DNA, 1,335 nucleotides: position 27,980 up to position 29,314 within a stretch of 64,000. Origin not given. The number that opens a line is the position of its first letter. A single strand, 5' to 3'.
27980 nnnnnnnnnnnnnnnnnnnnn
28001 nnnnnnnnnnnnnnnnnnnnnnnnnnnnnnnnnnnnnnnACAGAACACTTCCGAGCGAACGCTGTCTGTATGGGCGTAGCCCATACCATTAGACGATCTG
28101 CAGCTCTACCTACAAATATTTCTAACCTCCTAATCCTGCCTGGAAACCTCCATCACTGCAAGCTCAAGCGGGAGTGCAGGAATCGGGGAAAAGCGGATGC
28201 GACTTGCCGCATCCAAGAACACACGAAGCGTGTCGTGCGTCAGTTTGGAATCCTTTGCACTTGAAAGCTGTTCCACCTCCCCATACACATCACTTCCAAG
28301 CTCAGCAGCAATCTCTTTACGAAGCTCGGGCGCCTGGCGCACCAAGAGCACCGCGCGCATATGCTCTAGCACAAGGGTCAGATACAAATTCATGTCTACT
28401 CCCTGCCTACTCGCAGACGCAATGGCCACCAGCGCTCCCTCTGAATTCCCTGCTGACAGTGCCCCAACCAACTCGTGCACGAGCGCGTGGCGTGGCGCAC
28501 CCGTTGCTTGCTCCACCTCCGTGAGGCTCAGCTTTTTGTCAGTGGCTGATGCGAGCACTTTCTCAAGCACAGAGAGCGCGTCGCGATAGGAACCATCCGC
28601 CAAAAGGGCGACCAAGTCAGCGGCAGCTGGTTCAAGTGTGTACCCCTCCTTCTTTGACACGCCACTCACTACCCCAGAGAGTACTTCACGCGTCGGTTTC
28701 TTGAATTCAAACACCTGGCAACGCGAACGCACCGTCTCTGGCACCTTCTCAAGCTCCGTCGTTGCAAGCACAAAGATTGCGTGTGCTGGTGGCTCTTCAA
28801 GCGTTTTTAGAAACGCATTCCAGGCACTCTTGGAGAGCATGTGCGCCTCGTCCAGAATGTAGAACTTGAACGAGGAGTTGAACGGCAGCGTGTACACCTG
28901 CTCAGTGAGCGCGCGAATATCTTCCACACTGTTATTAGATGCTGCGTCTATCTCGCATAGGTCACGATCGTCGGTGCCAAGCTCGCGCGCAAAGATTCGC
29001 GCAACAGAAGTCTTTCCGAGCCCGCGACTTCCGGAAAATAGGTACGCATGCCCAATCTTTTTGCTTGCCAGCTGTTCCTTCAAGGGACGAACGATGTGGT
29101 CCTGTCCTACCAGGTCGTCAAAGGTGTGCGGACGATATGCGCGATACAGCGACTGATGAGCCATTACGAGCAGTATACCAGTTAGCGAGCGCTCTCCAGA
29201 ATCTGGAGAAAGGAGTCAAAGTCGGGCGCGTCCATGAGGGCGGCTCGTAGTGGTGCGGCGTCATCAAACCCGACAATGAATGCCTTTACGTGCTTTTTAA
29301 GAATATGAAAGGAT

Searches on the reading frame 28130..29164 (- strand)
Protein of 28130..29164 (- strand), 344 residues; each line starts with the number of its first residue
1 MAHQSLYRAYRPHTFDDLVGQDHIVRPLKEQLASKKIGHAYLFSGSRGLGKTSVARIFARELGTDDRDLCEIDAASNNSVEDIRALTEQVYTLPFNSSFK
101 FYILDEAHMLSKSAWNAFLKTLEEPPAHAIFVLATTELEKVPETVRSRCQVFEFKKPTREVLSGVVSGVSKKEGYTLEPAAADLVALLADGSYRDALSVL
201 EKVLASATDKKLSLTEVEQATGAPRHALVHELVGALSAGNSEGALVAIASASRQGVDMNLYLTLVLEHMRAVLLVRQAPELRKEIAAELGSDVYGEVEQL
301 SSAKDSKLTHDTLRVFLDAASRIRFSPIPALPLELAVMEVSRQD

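Call 63: list_cluster_members(proteins=[window:28130-29164:-, window:23812-24618:-, window:24667-26256:-])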
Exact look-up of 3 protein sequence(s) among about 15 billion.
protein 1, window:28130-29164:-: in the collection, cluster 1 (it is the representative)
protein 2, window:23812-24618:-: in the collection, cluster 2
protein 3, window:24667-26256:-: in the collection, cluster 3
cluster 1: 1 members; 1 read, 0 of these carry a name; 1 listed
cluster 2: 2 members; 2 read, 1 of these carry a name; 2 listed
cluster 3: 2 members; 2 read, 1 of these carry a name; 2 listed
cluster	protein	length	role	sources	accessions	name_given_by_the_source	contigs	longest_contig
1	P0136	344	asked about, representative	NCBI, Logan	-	-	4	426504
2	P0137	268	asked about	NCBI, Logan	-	-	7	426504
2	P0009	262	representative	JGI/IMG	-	nicotianamine synthase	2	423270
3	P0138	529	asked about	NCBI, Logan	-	-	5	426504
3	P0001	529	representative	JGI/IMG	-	G3E family GTPase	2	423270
